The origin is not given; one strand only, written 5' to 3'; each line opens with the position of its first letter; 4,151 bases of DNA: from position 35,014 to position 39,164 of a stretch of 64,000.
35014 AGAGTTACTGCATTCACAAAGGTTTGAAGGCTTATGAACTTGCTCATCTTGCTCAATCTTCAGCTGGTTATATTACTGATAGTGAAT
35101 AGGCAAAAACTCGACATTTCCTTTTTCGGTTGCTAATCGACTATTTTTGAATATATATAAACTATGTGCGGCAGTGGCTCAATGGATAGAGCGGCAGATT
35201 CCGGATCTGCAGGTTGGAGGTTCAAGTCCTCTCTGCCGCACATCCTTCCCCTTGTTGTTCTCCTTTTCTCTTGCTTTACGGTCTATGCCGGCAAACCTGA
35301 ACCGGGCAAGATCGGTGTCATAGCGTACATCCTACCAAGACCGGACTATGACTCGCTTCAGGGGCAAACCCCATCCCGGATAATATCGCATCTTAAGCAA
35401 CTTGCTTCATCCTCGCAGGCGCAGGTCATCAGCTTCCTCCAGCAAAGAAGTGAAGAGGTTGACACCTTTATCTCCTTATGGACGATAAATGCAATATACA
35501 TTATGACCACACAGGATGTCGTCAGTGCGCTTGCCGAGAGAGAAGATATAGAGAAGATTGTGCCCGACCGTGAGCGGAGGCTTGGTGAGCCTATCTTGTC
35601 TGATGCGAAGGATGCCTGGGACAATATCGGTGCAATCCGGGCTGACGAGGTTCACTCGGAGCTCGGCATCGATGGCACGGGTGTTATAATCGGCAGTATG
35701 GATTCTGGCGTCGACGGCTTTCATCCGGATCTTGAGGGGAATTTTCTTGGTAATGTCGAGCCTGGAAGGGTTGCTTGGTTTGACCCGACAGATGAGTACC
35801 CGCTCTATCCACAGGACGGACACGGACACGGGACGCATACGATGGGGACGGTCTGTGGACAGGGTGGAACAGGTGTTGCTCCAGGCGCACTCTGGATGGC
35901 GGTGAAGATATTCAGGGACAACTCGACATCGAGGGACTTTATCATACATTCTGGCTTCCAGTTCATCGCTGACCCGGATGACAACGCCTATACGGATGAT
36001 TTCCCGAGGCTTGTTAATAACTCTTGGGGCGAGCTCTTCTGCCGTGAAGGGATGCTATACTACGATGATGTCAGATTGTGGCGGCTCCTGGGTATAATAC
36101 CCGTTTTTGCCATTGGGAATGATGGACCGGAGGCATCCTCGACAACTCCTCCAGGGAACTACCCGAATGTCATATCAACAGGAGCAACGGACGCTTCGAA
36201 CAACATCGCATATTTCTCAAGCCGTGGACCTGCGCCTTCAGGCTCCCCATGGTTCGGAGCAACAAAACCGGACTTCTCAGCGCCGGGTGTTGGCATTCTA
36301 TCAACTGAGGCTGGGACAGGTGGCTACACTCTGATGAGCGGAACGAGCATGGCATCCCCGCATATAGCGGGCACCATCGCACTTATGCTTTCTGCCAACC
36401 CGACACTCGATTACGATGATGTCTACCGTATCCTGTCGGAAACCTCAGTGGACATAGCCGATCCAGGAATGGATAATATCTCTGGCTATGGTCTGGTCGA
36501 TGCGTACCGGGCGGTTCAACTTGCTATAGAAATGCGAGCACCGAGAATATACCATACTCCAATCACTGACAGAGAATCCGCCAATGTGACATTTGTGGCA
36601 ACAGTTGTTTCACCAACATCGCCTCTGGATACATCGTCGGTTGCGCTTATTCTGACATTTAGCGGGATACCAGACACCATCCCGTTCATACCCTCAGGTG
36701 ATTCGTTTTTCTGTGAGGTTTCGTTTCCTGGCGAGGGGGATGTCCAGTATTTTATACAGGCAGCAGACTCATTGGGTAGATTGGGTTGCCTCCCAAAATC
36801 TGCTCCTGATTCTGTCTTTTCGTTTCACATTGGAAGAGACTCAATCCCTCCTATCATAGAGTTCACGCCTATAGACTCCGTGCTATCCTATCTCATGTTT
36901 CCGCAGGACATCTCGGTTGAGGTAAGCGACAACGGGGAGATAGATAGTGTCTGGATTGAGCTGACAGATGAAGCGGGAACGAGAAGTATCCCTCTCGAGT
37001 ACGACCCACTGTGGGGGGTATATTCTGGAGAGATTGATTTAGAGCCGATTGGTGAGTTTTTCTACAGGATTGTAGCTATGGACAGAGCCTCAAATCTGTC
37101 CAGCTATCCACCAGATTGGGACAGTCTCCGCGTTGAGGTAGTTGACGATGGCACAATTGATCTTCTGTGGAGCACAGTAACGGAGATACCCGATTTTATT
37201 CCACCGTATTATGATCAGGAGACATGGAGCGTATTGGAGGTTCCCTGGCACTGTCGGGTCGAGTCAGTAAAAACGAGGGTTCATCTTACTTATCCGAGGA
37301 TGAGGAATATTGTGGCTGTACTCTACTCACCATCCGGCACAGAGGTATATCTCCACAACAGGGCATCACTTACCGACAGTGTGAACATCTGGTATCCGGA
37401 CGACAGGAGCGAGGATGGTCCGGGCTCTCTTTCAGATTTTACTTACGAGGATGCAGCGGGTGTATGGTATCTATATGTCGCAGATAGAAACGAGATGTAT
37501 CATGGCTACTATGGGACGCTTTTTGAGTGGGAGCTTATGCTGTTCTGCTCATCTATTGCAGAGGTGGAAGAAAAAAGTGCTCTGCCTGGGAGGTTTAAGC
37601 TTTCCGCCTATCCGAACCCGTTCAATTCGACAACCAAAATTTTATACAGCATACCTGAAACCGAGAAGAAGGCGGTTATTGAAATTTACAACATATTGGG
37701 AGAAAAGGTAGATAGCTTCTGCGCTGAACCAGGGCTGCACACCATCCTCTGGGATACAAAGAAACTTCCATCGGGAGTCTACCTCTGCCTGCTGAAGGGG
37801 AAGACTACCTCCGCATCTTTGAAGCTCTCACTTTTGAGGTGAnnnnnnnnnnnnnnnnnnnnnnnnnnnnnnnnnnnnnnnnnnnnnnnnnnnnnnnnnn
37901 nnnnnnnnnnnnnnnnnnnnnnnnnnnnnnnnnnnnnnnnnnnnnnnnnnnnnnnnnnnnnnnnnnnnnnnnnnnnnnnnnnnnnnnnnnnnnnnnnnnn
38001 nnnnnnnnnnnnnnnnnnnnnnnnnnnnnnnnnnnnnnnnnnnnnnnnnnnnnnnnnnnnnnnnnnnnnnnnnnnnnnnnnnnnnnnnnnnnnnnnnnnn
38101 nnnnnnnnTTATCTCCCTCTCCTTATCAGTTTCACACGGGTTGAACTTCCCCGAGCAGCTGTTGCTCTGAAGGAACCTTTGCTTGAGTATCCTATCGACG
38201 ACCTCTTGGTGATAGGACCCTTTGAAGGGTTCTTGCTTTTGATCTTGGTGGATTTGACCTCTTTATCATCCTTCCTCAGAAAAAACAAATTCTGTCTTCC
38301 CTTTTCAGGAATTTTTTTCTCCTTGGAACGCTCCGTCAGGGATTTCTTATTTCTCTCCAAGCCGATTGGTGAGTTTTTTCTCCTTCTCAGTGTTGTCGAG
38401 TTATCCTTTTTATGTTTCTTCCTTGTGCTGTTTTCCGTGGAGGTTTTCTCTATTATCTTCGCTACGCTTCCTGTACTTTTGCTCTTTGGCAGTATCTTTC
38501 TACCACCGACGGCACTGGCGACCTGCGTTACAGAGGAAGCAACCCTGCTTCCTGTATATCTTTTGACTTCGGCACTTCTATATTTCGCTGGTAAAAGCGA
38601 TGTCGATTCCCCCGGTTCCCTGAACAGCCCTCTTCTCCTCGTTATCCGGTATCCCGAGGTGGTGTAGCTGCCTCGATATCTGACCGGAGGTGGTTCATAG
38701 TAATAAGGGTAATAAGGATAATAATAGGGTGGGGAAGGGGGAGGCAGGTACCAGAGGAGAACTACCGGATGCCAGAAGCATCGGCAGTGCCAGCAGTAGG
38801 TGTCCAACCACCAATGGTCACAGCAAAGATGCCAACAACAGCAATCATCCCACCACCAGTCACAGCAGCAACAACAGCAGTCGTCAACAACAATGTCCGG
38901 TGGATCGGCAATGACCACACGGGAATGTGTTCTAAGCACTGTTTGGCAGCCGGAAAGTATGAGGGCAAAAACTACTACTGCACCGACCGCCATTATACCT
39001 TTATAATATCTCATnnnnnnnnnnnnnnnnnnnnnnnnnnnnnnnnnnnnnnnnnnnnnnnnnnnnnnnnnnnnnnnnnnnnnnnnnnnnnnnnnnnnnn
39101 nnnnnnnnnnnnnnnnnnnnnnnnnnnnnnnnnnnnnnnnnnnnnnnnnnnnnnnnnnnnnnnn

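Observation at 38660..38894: Extreme Cys/Trp tract encoded on the antisense of a (CAR)n-like simple repeat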

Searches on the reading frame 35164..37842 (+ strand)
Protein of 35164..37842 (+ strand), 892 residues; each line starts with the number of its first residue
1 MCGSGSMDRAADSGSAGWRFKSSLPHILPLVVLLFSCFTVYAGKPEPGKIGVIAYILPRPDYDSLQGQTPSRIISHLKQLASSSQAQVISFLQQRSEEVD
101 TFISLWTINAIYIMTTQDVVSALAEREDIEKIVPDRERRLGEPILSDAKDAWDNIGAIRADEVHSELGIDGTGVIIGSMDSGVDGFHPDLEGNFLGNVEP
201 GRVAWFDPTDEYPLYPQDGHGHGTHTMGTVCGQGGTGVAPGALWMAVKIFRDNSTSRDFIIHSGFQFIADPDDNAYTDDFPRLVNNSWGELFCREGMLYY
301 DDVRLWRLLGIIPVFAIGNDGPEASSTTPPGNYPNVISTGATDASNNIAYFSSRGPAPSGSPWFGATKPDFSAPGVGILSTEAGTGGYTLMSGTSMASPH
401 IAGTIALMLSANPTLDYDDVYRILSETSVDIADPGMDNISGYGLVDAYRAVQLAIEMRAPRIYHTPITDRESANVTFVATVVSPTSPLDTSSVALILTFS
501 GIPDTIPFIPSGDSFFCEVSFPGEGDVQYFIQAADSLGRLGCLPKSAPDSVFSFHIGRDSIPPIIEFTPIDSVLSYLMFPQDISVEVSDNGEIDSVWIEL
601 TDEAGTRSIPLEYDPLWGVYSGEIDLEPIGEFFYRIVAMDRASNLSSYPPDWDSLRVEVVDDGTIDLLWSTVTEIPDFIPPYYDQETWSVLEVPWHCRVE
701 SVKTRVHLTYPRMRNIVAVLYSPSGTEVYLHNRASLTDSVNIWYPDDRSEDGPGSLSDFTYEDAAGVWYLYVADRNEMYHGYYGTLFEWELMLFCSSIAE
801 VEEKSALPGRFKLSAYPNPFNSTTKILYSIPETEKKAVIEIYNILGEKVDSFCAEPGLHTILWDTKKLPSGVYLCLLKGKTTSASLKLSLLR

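Call 6: search_protein_families(library=pfam, proteins=[window:35164-37842:+], max_evalue=0.01)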
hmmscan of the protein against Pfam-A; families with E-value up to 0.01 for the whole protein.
window:35164-37842:+ (892 aa): 3 families
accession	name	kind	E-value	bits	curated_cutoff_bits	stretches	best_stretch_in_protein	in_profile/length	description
PF00082.27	Peptidase_S8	-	2.2e-48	165.5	21.8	1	171-443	1-288/288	Subtilase family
PF01483.27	P_proprotein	-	6.3e-10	39.5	21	1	699-792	1-85/86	Proprotein convertase P-domain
PF18962.6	Por_Secre_tail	-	1.3e-08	35.5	27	1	816-885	2-70/75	Secretion system C-terminal sorting domain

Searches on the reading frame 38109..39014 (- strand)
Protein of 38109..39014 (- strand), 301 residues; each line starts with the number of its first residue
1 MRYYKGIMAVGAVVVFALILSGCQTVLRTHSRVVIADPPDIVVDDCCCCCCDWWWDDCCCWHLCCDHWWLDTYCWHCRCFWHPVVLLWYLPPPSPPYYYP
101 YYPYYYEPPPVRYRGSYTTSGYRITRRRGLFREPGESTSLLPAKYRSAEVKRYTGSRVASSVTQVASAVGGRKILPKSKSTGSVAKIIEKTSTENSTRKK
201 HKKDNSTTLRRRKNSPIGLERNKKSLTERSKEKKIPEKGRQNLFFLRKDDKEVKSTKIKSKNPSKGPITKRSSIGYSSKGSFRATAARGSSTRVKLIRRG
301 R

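Call 6: search_protein_families(library=pfam, proteins=[window:38109-39014:-], max_evalue=0.01)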
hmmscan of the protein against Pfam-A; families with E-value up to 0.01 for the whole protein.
window:38109-39014:- (301 aa): 0 families

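Call 7: find_homologous_proteins(query=window:38109-39014:-, max_evalue=0.01)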
Query window:38109-39014:- (301 aa): 2 proteins with E <= 0.01 among 2087 candidates.
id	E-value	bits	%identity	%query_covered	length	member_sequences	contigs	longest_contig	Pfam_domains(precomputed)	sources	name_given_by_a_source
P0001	3.8e-208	708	100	100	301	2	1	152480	-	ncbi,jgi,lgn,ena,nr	ncbi:hypothetical protein J7K18_02350 [bacterium]|nr:hypothetical protein [bacterium]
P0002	1.6e-111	391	60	99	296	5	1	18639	-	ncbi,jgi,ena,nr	ncbi:MAG: hypothetical protein B6D65_00120 [candidate division Zixibacteria bacterium 4484_93]|nr:MA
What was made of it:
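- Tried and rejected: The single protein found only itself and one ortholog (call 7).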

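Call 9: find_encoding_contigs(protein=P0002, flank=6000, max_places=4)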
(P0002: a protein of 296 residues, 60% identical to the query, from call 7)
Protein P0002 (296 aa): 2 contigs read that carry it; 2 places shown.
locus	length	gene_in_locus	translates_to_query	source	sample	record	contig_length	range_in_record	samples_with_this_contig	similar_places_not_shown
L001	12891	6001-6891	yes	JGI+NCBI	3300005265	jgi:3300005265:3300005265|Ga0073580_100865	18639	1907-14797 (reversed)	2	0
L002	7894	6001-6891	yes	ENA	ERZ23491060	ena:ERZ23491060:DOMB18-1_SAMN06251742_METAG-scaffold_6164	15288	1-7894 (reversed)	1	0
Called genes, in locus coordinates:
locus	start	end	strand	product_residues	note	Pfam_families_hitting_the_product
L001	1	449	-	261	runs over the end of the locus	PF01061:ABC2_membrane, PF12679:ABC2_membrane_2, PF12730:ABC2_membrane_4, PF10920:DUF2705 (weak), PF12698:ABC2_membrane_3, PF13346:ABC2_membrane_5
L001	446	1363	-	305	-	PF00005:ABC_tran, PF13304:AAA_21 (faint), PF13732:DrrA1-3_C (faint)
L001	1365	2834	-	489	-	PF00089:Trypsin, PF13365:Trypsin_2, PF00595:PDZ, PF13180:PDZ_2, PF17820:PDZ_6, PF00595:PDZ, PF13180:PDZ_2, PF17820:PDZ_6, +3 more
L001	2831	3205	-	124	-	PF00072:Response_reg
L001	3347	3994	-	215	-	PF02568:ThiI (weak), PF06508:QueC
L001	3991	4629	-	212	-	PF04055:Radical_SAM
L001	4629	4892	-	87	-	PF01242:PTPS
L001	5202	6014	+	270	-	-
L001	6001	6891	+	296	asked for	-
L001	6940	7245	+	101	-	-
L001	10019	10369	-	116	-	-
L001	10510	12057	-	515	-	PF03853:YjeF_N, PF01256:Carb_kinase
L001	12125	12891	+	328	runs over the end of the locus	PF00933:Glyco_hydro_3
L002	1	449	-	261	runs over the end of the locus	PF01061:ABC2_membrane, PF12679:ABC2_membrane_2, PF12730:ABC2_membrane_4, PF10920:DUF2705 (weak), PF12698:ABC2_membrane_3, PF13346:ABC2_membrane_5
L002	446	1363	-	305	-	PF00005:ABC_tran, PF13304:AAA_21 (weak), PF13732:DrrA1-3_C (faint)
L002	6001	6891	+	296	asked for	-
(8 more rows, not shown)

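Call 13: find_related_loci(query=A1, collection=genome_contigs, flank=4000)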
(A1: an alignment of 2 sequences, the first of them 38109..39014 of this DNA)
Query A1 (301 aa) in genome_contigs; peptide patterns used: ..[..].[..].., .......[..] (x = any residue, [..] = any of these).
254 stretches matched a pattern; 1 encode a relative of the query (tblastn E <= 1e-3); 1 distinct loci.
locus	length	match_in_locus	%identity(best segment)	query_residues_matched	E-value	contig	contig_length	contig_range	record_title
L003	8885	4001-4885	60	1-299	5e-85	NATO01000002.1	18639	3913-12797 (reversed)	MAG: candidate division Zixibacteria bacterium 4484_93 ex4484_93_scaffold_864, whole genome shotgun sequence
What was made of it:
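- Tried and rejected: The genome scan found only the 4484_93 locus (call 13).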

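Call 35: search_protein_families(library=ncbifam, proteins=[window:38109-39014:-], max_evalue=1)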
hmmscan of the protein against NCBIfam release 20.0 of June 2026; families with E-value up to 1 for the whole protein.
window:38109-39014:- (301 aa): 0 families

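Call 36: search_solved_structures(query=window:38109-39014:-, max_evalue=1)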
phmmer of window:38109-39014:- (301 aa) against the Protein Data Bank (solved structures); distinct sequences matched with E-value up to 1: 0.

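Call 37: predict_structure(alignment_id=A4)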
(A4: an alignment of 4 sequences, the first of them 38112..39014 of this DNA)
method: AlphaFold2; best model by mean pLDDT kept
length: 301 residues; sequences in the alignment: 4
mean_pLDDT: 41.4   pTM: 0.16
mean pLDDT of the five models: 41.4, 39.2, 36.7, 33.1, 32.6
residues with pLDDT >= 90: 1; 70-90: 17; 50-70: 13; < 50: 270
segments of 3 or more residues with pLDDT < 50: 30-215, 217-235, 238-262, 264-301
pLDDT, mean of each block of 10 residues (from residue 1): 74 86 57 41 36 35 37 34 32 37 35 34 35 38 35 33 32 37 37 40 40 39 40 44 41 40 43 41 43 46 41
secondary structure, 60 per line:
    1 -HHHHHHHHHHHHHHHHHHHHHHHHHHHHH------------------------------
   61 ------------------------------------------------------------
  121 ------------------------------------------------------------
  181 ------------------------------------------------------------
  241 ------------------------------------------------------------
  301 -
elements in order: H2-30
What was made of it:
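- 38946..39014 (-): Signal peptide with lipobox LSG-C (residues 1-23; Cys23 is the predicted lipidated residue). AlphaFold models residues 2-30 as the only confident helix (call 37).
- AlphaFold gives no confident structure beyond the signal helix (call 37). AlphaFold gives pLDDT of about 35 for this region (call 37).
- Tried and rejected: Mean pLDDT was 41, and only the signal helix was confident (call 37).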

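Call 52: list_cluster_members(proteins=[P0001, P0002, P0124])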
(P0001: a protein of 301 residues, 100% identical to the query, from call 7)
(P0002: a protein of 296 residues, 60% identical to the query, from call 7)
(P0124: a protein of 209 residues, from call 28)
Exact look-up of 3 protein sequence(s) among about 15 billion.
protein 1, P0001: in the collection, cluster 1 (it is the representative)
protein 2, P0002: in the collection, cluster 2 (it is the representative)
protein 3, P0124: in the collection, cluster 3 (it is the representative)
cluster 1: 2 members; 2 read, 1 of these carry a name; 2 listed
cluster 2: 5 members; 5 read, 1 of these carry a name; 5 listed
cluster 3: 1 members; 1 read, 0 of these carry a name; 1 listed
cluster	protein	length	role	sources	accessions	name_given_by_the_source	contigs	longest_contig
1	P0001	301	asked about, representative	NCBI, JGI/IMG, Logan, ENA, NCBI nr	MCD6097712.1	hypothetical protein J7K18_02350 [bacterium] | hypothetical protein [bacterium]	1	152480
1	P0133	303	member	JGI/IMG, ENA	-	-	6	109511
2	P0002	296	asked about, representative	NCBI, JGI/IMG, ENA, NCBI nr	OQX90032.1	MAG: hypothetical protein B6D65_00120 [candidate division Zixibacteria bacterium 4484_93]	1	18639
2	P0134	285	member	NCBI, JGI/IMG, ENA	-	-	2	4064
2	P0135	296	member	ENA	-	-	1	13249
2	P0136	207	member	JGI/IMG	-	-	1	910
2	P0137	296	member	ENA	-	-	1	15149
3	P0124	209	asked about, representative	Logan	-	-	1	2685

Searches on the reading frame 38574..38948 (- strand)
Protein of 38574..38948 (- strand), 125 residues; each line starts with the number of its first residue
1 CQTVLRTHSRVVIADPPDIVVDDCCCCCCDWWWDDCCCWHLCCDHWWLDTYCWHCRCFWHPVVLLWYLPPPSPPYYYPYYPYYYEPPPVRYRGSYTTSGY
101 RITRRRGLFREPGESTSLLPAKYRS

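Call 28: find_homologous_proteins(query=A2, max_evalue=0.001)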
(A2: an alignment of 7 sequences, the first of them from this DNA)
Query A2 (7 sequences) (125 aa, profile of the alignment): 2 proteins with E <= 0.001 among 458 candidates.
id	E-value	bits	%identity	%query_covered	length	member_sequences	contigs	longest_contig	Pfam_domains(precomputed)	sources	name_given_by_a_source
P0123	1.8e-25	108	67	5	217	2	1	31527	-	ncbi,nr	ncbi:hypothetical protein JXI42_14870 [bacterium]|nr:hypothetical protein [bacterium]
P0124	9.7e-5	41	-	-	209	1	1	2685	-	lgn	-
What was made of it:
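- Tried and rejected: A 7-sequence profile found only 2 proteins (call 28).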

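Call 38: search_protein_representatives(alignment_id=A3)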
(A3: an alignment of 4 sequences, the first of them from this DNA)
Query: 4 sequences, 126 profile positions. Proteins with E-value up to 0.001 (for the whole library): 10; up to 1e-10: 5; up to 1e-30: 1. The best 10 are listed.
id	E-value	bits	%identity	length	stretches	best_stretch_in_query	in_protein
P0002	6.1e-35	136.7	-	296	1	1-126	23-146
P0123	1.2e-26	109.9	-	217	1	1-126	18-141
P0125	3.3e-26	108.5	-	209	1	14-115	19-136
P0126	5.2e-17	78.7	-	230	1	9-121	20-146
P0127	1.2e-11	61.4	-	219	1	13-113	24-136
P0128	3.1e-10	56.8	-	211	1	14-119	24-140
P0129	9.0e-09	52.1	-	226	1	14-119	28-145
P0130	2.9e-05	40.8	-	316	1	20-113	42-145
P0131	1.1e-04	38.9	-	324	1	16-116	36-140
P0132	3.3e-04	37.3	-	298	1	10-118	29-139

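Call 40: search_protein_families(library=pfam, proteins=[P0126, P0130], max_evalue=1)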
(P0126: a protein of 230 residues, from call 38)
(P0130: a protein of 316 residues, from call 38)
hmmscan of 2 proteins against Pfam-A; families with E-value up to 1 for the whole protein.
P0126 (230 aa): 2 families
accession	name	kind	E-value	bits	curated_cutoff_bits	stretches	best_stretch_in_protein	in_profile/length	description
PF14871.12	GHL6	-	0.0015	19.2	35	1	104-178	24-103/132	Hypothetical glycosyl hydrolase 6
PF18873.5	Sgo0707_N1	-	0.23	11.2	25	1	135-198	202-263/269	Sgo0707 N-terminal domain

P0130 (316 aa): 0 families

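Call 41: find_encoding_contigs(protein=P0126, flank=4000, max_places=1)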
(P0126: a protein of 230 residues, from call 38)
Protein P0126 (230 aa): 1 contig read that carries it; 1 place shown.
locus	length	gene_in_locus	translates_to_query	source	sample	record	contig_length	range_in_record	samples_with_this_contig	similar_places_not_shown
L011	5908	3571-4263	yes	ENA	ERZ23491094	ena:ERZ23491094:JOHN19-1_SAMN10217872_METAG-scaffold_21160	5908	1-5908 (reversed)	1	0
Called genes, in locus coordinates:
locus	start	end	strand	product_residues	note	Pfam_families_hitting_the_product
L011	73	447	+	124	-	-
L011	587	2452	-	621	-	PF00724:Oxidored_FMN, PF01207:Dus, PF00890:FAD_binding_2 (weak), PF01134:GIDA (weak), PF03486:HI0933_like (weak), PF07992:Pyr_redox_2, PF13450:NAD_binding_8 (weak), PF00070:Pyr_redox, +5 more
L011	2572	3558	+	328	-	-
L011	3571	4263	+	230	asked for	-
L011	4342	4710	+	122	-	-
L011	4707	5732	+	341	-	PF00535:Glycos_transf_2, PF13641:Glyco_tranf_2_3, PF13632:Glyco_trans_2_3 (weak)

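Call 63: search_solved_structures(query=A7, max_evalue=1)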
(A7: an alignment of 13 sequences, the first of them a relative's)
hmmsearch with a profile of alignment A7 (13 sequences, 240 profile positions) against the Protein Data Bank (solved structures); distinct sequences matched with E-value up to 1: 1.
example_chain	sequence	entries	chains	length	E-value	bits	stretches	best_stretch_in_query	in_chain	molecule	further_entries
9q5e_A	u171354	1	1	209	0.66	13.1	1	98-212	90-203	Streptococcal hemagglutinin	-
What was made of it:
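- On Metallothioneins: No PDB sequence match (calls 36, 63).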

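Call 64: search_protein_families(library=pfam, alignment_id=A7, max_evalue=0.1)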
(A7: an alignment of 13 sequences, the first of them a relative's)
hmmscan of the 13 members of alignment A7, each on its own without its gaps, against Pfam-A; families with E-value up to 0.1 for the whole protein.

A. member 1, P0124 (209 aa): 0 families

B. families by the number of members that match (of 13 scanned): 2 families
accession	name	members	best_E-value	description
PF14871.12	GHL6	1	0.0015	Hypothetical glycosyl hydrolase 6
PF22770.2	POP1_C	1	0.023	POP1 C-terminal domain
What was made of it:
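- No experiment or profile match supports any biochemical function (calls 6, 35, 36, 63, 64).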
